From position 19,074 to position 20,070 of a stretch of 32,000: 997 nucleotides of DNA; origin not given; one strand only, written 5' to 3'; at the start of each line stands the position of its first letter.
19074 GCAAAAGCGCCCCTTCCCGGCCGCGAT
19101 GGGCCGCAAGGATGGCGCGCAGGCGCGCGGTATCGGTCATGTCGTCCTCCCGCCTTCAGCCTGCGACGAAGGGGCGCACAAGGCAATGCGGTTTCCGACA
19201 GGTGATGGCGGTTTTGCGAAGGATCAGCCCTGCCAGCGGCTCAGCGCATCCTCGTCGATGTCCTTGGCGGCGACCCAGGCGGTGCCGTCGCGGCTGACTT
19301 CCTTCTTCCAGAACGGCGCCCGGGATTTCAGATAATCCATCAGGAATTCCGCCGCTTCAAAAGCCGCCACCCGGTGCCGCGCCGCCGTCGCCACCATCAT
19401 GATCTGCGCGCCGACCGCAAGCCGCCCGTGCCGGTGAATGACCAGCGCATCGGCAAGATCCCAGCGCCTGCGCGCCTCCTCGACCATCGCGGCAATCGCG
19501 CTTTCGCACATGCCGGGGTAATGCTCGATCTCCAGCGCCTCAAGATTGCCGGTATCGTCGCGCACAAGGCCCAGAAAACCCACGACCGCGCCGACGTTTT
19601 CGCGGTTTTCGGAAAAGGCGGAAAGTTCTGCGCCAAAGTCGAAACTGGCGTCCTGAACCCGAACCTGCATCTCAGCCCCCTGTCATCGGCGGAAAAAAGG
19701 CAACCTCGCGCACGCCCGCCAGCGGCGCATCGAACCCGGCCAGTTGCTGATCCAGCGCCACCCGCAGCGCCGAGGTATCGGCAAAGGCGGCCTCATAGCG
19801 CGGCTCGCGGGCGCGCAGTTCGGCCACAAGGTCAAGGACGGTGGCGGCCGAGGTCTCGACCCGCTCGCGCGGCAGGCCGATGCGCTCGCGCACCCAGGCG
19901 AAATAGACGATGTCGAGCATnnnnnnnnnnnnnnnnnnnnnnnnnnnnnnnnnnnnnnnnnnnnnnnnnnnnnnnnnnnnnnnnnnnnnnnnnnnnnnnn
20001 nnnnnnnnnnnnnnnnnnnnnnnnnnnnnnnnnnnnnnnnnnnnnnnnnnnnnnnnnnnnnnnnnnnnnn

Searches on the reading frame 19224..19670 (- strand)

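Call 4: search_protein_families(library=pfam, proteins=[window:19224-19670:-], max_evalue=1)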
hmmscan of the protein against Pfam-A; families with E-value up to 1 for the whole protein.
window:19224-19670:- (148 aa): 1 family
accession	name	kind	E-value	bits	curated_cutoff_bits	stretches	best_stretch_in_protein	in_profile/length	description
PF02391.22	MoaE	-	1.7e-33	115.6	23.4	1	6-117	2-114/114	MoaE protein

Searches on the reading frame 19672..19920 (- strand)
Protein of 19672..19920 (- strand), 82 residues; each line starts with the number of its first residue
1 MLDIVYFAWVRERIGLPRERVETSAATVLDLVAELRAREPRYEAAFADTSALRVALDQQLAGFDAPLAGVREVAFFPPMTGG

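Call 4: search_protein_families(library=pfam, proteins=[window:19672-19920:-], max_evalue=1)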
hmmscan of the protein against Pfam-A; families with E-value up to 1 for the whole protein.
window:19672-19920:- (82 aa): 1 family
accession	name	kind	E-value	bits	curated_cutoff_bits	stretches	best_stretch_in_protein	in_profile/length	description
PF02597.26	ThiS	-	2.7e-14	53.9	22.5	1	4-82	1-76/76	ThiS family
